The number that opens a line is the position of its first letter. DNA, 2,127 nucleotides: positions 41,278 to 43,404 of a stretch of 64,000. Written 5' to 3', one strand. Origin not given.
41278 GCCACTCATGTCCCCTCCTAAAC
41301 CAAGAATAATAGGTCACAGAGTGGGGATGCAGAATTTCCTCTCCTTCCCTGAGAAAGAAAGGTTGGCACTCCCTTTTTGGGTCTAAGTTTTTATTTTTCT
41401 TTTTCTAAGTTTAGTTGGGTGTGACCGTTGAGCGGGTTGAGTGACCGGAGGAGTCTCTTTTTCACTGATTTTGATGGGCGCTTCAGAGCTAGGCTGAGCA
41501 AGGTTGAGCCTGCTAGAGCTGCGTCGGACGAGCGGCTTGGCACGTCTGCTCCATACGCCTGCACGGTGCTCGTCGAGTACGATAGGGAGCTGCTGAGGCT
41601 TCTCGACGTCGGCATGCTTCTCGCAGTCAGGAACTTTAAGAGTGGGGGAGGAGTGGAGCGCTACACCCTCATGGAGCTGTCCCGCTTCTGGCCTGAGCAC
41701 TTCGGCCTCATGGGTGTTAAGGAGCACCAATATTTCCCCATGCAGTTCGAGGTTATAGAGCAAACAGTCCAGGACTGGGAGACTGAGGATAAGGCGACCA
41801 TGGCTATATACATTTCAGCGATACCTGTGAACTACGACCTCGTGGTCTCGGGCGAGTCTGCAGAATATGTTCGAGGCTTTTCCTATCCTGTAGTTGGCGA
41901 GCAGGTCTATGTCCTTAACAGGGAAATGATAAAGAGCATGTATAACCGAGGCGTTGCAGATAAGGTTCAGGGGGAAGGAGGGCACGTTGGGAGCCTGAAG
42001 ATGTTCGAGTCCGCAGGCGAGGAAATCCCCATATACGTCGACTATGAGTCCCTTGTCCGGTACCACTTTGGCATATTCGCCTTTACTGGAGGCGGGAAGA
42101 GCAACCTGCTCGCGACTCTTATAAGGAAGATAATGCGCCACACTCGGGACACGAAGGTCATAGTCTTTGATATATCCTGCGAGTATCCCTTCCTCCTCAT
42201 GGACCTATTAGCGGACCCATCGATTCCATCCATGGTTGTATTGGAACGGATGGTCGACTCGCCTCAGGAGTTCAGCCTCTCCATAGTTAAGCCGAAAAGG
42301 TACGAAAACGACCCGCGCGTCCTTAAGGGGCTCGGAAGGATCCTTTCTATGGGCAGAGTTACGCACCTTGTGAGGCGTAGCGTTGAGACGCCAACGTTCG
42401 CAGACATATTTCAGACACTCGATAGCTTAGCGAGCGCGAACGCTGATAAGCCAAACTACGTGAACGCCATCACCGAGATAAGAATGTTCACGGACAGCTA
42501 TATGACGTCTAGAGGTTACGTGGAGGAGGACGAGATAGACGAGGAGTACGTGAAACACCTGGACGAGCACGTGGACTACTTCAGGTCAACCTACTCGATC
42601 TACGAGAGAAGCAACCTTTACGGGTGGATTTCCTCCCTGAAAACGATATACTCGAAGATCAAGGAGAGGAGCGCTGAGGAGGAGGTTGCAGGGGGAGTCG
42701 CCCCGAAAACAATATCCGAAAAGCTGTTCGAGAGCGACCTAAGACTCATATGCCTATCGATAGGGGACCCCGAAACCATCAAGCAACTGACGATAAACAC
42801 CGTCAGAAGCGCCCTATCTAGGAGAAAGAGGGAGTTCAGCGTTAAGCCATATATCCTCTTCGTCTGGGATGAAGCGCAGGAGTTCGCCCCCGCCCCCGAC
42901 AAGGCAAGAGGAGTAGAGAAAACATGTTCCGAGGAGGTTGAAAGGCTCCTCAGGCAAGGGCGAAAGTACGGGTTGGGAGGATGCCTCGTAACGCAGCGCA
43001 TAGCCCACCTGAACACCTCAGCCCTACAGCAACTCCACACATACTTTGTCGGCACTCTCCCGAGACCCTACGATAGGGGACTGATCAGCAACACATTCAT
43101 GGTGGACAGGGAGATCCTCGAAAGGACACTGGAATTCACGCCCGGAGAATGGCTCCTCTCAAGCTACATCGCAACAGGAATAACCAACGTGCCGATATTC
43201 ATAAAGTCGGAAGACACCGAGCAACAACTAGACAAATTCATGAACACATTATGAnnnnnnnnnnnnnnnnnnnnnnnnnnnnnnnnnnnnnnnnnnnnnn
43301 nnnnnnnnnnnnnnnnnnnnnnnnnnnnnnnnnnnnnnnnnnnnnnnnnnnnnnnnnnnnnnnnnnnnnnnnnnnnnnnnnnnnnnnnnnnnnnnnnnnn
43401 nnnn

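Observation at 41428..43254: HerA-like ATPase lacking its canonical nuclease/repair partners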

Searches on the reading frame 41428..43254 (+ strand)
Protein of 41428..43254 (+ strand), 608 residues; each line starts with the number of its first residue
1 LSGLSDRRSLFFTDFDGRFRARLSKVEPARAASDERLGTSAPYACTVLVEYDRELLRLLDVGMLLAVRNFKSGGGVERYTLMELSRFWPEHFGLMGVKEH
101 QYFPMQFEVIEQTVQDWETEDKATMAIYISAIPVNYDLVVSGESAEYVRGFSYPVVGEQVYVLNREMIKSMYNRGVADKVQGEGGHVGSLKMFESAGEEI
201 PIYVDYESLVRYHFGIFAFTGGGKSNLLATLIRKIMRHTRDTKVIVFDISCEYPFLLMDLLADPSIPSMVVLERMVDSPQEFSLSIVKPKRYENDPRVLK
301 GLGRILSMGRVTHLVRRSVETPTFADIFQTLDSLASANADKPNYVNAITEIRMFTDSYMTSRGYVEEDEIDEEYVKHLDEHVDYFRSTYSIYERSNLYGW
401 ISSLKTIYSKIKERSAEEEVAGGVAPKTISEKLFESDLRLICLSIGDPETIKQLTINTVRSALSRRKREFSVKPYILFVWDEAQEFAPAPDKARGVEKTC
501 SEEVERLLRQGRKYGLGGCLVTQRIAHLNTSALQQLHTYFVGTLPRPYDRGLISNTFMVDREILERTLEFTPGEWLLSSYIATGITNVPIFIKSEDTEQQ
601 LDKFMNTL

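Call 3: search_protein_families(library=pfam, proteins=[window:41428-43254:+], max_evalue=0.01)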
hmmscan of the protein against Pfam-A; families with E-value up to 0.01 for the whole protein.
window:41428-43254:+ (608 aa): 1 family
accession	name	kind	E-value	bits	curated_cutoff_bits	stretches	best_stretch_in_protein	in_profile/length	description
PF01935.23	DUF87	-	9.6e-17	62.3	23.2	1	188-388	4-146/220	Helicase HerA, central domain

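Call 4: search_protein_families(library=ncbifam, proteins=[window:41428-43254:+], max_evalue=0.1)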
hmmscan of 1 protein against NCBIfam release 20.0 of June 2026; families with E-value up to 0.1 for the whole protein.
window:41428-43254:+ (608 aa): 10 families
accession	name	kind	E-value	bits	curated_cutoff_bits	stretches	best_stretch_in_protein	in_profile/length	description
NF040819.1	helicase_HerA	equivalog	4.4e-18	65.1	970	2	156-254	111-198/561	DNA double-strand break repair helicase HerA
NF042944.1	HerA_antiphage_2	equivalog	1.1e-11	44.3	850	2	475-553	428-504/576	anti-phage-associated helicase HerA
NF042943.1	HerA_antiphage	equivalog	1.5e-10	40.3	800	2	151-253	104-197/566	anti-phage-associated helicase HerA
NF040937.1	HerA_Thermprot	equivalog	1.4e-09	37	800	2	188-253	118-180/487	DNA double-strand break repair helicase HerA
NF053655.1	CedD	equivalog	6.3e-08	31.7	600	2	200-258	211-266/527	DNA-translocating ATPase CedD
NF033849.1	ser_rich_anae_1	subfamily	8.4e-05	20.1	650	1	473-553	1016-1099/1163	serine-rich protein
TIGR02746.1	TraC-F-type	equivalog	0.034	12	567.05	0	494-529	654-689/800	type IV secretion system protein TraC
NF005391.0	PRK06936.1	equivalog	0.047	12.5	657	1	214-235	165-186/439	type III secretion system ATPase SctN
TIGR03925.1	T7SS_EccC_b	equivalog_domain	0.074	11.3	346.55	0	201-248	353-400/564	type VII secretion protein EccCb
TIGR02525.1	plasmid_TraJ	equivalog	0.092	11.7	368.3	0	218-264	156-202/372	plasmid transfer ATPase TraJ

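Call 5: search_protein_families(library=padloc, proteins=[window:41428-43254:+], max_evalue=0.1)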
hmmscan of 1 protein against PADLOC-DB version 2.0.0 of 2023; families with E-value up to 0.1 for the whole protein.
window:41428-43254:+ (608 aa): 19 families
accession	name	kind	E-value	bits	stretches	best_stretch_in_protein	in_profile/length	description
PDLC01055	HerA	-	1.2e-39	134.6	2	385-597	346-527/532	Type III coevolved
PDLC04105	HerA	-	7e-27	92.2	2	141-259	99-213/576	-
PDLC04103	HerA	-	2.2e-16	57.4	2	152-259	117-218/579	-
PDLC04097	HerA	-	1.3e-15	55.1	2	153-253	111-208/618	-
PDLC04098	HerA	-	3.5e-14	50.3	2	464-544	515-599/686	-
PDLC02185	HerA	-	4.5e-13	46.8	2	150-253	110-205/585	-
PDLC04100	HerA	-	3.4e-12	43.9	2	150-253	110-204/580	-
PDLC04140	mad8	-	4.2e-12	44.2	1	211-557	27-266/314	mads_8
PDLC02188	HerA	-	2.5e-11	41.1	2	475-553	428-504/578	-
PDLC04106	HerA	-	6.7e-11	39.4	2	472-554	509-591/667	-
PDLC04102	HerA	-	6e-10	36.1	2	184-264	147-233/654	-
PDLC04104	HerA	-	2.8e-08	30.9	1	476-554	221-299/379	-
PDLC04099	HerA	-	0.00014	19.2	1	149-254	110-211/214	-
PDLC04107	HerA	-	0.00014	19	1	152-256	114-213/306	-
PDLC04101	HerA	-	0.00019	18.3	1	147-262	107-218/400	-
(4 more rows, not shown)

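Call 7: find_homologous_proteins(query=window:41428-43254:+)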
Query window:41428-43254:+ (608 aa): 1769 proteins with E <= 0.001 among 8000 candidates; the best 120 are listed.
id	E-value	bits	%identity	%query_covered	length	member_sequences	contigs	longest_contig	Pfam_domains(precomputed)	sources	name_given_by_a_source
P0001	0.0e+0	1370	100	100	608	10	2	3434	PF01935.24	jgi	-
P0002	0.0e+0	1242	88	100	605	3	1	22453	PF01935.24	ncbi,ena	-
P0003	0.0e+0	1174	84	100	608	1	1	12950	PF01935.24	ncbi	-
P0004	0.0e+0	1117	79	100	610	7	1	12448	PF01935.24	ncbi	ncbi:MAG: ATP-binding protein [Candidatus Freyarchaeota archaeon]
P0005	8.6e-243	825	58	100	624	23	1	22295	PF01935.24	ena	-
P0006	9.2e-239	812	58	100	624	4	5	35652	PF01935.24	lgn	-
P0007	1.0e-238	812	57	100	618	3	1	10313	PF01935.24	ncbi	-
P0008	2.8e-238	810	57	100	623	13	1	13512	PF01935.24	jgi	jgi:DNA helicase HerA-like ATPase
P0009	2.5e-237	807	57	100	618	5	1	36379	PF01935.24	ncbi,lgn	ncbi:MAG: ATP-binding protein [Candidatus Lokiarchaeia archaeon]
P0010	4.5e-237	806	56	100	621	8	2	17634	PF01935.24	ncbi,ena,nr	ncbi:hypothetical protein DRO69_00905 [Candidatus Bathyarchaeota archaeon]|nr:MAG: hypothetical prot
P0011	1.1e-235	802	57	100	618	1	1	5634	PF01935.24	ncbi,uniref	ncbi:MAG: ATP-binding protein [Candidatus Jordarchaeum sp.]|uniref:ATP-binding protein n=1 Tax=Candi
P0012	3.3e-235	800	57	100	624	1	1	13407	PF01935.24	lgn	-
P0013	5.6e-234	796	57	100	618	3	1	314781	PF01935.24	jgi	-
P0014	4.4e-233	793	57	100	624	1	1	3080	PF01935.24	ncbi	-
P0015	1.1e-230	785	55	100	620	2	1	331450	PF01935.24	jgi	-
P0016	1.5e-230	785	56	100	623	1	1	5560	PF01935.24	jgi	jgi:DNA helicase HerA-like ATPase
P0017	2.6e-230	784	56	100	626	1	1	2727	PF01935.24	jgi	jgi:DNA helicase HerA-like ATPase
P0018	1.2e-229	782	56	100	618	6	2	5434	PF01935.24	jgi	jgi:DNA helicase HerA-like ATPase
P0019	8.6e-229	779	55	100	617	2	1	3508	PF01935.24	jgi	-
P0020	9.4e-229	779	56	100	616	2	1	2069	PF01935.24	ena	-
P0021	1.3e-228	779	54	100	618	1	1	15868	PF01935.24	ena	-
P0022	1.6e-228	778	56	100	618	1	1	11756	PF01935.24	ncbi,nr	ncbi:MAG: hypothetical protein QG670_638 [Thermoproteota archaeon]|nr:hypothetical protein [Thermopr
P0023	3.8e-228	777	54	100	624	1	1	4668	PF01935.24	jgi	-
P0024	6.6e-228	776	56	98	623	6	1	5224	PF01935.24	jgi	-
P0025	7.5e-228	776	54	100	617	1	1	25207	PF01935.24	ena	-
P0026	7.8e-228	776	56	100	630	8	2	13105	PF01935.24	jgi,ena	-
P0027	1.4e-227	775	54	100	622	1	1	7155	PF01935.24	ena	-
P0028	1.4e-227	775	55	100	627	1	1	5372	PF01935.24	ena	-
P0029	5.1e-227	773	56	100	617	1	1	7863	PF01935.24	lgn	-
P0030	6.8e-227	773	56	98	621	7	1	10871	PF01935.24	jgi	-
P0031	1.0e-226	772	55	100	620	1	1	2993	PF01935.24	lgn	-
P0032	2.1e-226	771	56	97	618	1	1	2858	PF01935.24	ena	-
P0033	2.5e-226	771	54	100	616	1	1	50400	PF01935.24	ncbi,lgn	ncbi:MAG: ATP-binding protein [Candidatus Bathyarchaeia archaeon]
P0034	6.7e-226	770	55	100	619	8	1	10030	PF01935.24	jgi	-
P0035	6.9e-226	769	55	100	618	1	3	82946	PF01935.24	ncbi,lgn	-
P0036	1.1e-225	769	56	99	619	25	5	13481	PF01935.24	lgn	-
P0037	3.2e-225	767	55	100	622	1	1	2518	PF01935.24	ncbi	-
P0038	1.3e-224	765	55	100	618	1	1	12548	PF01935.24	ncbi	-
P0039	1.5e-224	765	54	100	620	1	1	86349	PF01935.24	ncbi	-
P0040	3.0e-224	764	54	100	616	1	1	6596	PF01935.24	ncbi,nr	ncbi:ATP-binding protein [Candidatus Bathyarchaeota archaeon]|nr:ATP-binding protein [Candidatus Bat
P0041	5.2e-224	763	55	100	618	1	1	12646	PF01935.24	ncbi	-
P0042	6.0e-224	763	56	100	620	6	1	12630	PF01935.24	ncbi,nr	ncbi:ATP-binding protein [Candidatus Bathyarchaeota archaeon]|nr:ATP-binding protein [Candidatus Bat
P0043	1.0e-223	762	54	100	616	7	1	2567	PF01935.24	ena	-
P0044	1.1e-223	762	55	100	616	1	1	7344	PF01935.24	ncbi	-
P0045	1.1e-223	762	55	98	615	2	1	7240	PF01935.24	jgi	-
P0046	1.2e-223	762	55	100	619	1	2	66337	PF01935.24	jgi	jgi:hypothetical protein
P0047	1.7e-223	762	54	98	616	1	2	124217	PF01935.24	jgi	jgi:hypothetical protein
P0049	2.4e-223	761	54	98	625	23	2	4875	PF01935.24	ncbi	-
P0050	4.2e-223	760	55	100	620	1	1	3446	PF01935.24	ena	-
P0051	1.5e-222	759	55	98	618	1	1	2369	PF01935.24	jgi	jgi:DNA helicase HerA-like ATPase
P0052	1.5e-222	759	54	100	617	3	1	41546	PF01935.24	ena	-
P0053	4.3e-222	757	54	100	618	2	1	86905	PF01935.24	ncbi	-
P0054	7.7e-222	756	54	99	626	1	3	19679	PF01935.24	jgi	jgi:hypothetical protein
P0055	3.1e-221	754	54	100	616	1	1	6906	PF01935.24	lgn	-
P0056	5.1e-221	753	55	98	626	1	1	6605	PF01935.24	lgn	-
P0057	5.3e-221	753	54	100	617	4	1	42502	PF01935.24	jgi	-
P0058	3.0e-220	751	53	100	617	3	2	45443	PF01935.24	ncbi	-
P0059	1.5e-219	749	53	100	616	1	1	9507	PF01935.24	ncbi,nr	ncbi:MAG: ATP-binding protein [Desulfobacterales bacterium]|nr:ATP-binding protein [Desulfobacterale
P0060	4.3e-219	747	55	98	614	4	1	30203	PF01935.24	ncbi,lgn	-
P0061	2.4e-218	745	54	100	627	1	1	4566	PF01935.24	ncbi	-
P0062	2.9e-218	744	54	98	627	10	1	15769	PF01935.24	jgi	-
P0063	3.0e-218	744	54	98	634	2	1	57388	PF01935.24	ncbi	-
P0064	1.1e-217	742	54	98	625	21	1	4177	PF01935.24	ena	-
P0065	5.5e-217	740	54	98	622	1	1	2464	PF01935.24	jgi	-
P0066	1.1e-216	739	54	98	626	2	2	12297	PF01935.24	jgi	jgi:DNA helicase HerA-like ATPase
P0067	1.3e-216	739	54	98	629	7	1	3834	PF01935.24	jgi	-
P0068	2.1e-216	738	53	98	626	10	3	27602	PF01935.24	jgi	-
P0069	2.2e-216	738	55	98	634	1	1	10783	PF01935.24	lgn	-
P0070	2.7e-216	738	55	98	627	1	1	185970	PF01935.24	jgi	-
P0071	2.9e-216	738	53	98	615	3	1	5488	PF01935.24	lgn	-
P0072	5.7e-216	737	54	98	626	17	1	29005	PF01935.24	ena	-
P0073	6.7e-216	737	54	98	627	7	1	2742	PF01935.24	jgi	-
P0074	7.2e-216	736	54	98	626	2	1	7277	PF01935.24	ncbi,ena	-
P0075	9.6e-216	736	53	98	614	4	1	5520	PF01935.24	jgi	jgi:hypothetical protein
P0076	2.1e-215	735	54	98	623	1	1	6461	PF01935.24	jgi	-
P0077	2.2e-215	735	53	98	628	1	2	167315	PF01935.24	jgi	-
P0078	2.3e-215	735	53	98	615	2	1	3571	PF01935.24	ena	-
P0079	2.3e-215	735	53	98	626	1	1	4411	PF01935.24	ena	-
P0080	3.6e-215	734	53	98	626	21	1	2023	PF01935.24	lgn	-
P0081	3.7e-215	734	52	98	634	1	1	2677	PF01935.24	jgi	jgi:DNA helicase HerA-like ATPase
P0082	5.4e-215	734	54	98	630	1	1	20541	PF01935.24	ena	-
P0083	1.8e-214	732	53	100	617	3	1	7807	PF01935.24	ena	-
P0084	4.4e-214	731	54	100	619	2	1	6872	PF01935.24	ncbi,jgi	-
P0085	5.3e-214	730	53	98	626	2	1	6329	PF01935.24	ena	-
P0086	1.5e-213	729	53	98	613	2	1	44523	PF01935.24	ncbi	ncbi:MAG: ATP-binding protein [Candidatus Bathyarchaeia archaeon]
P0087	4.4e-213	727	52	100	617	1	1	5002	PF01935.24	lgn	-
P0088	5.6e-213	727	52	98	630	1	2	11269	PF01935.24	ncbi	-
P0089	5.9e-213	727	53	98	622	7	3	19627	PF01935.24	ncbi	-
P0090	7.1e-213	727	54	100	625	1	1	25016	PF01935.24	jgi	jgi:DNA helicase HerA-like ATPase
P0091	8.1e-213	726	53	98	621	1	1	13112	PF01935.24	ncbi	-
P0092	8.2e-213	726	52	98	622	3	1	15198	PF01935.24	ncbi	-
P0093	8.7e-213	726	53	98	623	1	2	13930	PF01935.24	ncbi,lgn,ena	-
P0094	1.6e-212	725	54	99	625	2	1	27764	PF01935.24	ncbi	ncbi:MAG: ATP-binding protein [Candidatus Bathycorpusculaceae bacterium]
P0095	1.7e-212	725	53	98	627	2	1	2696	PF01935.24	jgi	-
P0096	2.4e-212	725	53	98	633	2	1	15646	PF01935.24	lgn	-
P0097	2.8e-212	725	53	99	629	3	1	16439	PF01935.24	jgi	jgi:DNA helicase HerA-like ATPase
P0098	3.7e-212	724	53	98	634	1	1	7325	PF01935.24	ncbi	-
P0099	3.7e-212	724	53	98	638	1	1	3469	PF01935.24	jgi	jgi:uncharacterized protein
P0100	9.0e-212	723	54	98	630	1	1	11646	PF01935.24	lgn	-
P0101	9.1e-212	723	53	98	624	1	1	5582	PF01935.24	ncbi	-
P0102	2.1e-211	722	54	98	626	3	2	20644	PF01935.24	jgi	jgi:DNA helicase HerA-like ATPase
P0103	3.4e-211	721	52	100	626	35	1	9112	PF01935.24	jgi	jgi:DNA helicase HerA-like ATPase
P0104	4.0e-211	721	53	98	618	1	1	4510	PF01935.24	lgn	-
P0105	8.0e-211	720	54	98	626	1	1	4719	PF01935.24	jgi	jgi:DNA helicase HerA-like ATPase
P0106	8.1e-211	720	51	100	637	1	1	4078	PF01935.24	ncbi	-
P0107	8.8e-211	720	54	99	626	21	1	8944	PF01935.24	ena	-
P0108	1.0e-210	719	54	98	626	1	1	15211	PF01935.24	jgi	jgi:DNA helicase HerA-like ATPase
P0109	1.1e-210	719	52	98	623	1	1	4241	PF01935.24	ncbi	-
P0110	1.1e-210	719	52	99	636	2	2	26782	PF01935.24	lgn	-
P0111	1.7e-210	719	51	100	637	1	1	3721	PF01935.24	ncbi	-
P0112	2.1e-210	718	54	100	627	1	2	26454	PF01935.24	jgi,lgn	-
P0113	2.2e-210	718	53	98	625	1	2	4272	PF01935.24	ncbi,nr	ncbi:MAG: ATP-binding protein [Candidatus Bathyarchaeota archaeon]|nr:ATP-binding protein [Candidatu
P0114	2.3e-210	718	53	98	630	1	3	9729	PF01935.24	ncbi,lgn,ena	-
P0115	2.3e-210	718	53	98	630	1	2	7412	PF01935.24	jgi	-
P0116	2.6e-210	718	51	100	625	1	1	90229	PF01935.24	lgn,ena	-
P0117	2.9e-210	718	53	98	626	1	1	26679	PF01935.24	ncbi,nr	ncbi:MAG: ATP-binding protein [Thermoproteota archaeon]|nr:ATP-binding protein [Thermoproteota archa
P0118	3.7e-210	718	53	99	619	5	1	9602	PF01935.24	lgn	-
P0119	3.8e-210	718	53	98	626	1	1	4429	PF01935.24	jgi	-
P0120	5.0e-210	717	52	99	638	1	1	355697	PF01935.24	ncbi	-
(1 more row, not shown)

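Call 8: find_encoding_contigs(protein=P0002, flank=8000, max_places=3)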
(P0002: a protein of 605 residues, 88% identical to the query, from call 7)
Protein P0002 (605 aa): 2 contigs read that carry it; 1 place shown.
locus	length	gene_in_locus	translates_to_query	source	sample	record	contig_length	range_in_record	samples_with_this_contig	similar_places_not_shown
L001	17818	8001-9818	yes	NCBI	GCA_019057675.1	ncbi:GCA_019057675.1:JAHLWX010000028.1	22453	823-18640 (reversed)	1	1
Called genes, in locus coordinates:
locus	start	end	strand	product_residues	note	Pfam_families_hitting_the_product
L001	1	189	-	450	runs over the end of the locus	PF06745:ATPase, PF07088:GvpD_P-loop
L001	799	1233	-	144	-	PF08859:DGC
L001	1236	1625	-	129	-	PF08859:DGC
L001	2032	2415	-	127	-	-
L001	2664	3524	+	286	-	PF12797:Fer4_2 (faint), PF12838:Fer4_7 (faint), PF00037:Fer4, PF12837:Fer4_6 (faint), PF13237:Fer4_10 (weak), PF14697:Fer4_21 (weak), PF13187:Fer4_9 (weak)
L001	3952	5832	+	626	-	-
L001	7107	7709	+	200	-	-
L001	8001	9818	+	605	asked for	PF01935:DUF87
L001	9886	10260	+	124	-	-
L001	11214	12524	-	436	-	PF19290:PmbA_TldD_2nd (faint), PF19289:PmbA_TldD_3rd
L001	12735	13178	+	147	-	PF00156:Pribosyltran (weak)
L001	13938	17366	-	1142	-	-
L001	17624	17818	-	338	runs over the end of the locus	PF07728:AAA_5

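Call 9: find_encoding_contigs(protein=P0013, flank=8000, max_places=3)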
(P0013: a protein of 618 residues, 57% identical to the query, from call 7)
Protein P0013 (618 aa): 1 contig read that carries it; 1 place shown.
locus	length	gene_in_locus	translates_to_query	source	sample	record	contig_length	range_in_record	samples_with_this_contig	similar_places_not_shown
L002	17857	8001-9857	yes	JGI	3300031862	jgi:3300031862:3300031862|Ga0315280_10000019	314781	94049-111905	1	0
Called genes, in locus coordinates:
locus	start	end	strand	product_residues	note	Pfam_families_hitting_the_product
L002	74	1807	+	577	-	-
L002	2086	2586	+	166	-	PF00156:Pribosyltran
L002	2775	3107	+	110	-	-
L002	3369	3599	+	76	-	-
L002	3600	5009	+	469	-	PF02195:ParB_N, PF04343:DUF488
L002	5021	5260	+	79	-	-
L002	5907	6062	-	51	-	-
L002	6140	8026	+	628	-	-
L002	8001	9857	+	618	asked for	PF01935:DUF87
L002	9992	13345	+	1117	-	PF00176:SNF2-rel_dom, PF00270:DEAD (weak), PF04851:ResIII, PF00271:Helicase_C, PF13020:NOV_C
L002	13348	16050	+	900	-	PF06634:DUF1156, PF01555:N6_N4_Mtase (faint), PF03602:Cons_hypoth95 (faint)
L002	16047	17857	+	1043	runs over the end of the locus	PF04465:DUF499, PF04326:SLFN_AlbA_2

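Call 10: find_encoding_contigs(protein=P0009, flank=8000, max_places=3)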
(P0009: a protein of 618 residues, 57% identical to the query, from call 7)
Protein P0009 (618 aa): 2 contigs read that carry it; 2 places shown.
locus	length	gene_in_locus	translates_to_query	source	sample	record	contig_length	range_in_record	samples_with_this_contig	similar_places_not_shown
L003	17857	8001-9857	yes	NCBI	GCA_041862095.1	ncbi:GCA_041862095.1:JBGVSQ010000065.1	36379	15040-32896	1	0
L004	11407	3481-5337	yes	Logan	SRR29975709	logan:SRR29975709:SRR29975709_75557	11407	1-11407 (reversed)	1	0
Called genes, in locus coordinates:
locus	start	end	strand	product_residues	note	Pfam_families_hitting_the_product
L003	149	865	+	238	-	PF04199:Cyclase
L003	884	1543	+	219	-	PF00977:His_biosynth (weak)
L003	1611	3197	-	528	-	PF07690:MFS_1, PF03137:OATP, PF07690:MFS_1 (weak)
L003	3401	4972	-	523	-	PF07690:MFS_1, PF03137:OATP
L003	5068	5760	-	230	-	PF02585:PIG-L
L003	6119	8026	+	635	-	-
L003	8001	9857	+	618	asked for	PF01935:DUF87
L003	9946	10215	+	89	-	PF27273:MJ0235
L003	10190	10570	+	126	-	PF20126:TumE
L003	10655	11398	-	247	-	PF00149:Metallophos, PF12850:Metallophos_2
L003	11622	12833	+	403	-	-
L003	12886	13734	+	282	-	-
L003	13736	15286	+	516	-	-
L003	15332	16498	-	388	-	PF00108:Thiolase_N, PF02803:Thiolase_C, PF22691:Thiolase_C_1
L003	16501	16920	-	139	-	PF12172:zf-ChsH2, PF01796:OB_ChsH2_C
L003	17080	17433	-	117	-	-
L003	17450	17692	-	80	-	-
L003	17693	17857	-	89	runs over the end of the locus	-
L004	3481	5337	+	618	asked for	PF01935:DUF87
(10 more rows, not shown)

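Call 12: find_encoding_contigs(protein=P0001, flank=8000, max_places=4)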
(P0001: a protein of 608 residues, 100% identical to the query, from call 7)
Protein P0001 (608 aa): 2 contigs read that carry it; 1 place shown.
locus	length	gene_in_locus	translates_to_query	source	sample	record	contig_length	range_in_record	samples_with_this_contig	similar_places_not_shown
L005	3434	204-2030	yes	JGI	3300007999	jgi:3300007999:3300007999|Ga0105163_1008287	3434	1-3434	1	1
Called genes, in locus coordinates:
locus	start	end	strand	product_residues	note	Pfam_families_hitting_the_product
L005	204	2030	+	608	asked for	PF01935:DUF87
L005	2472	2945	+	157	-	-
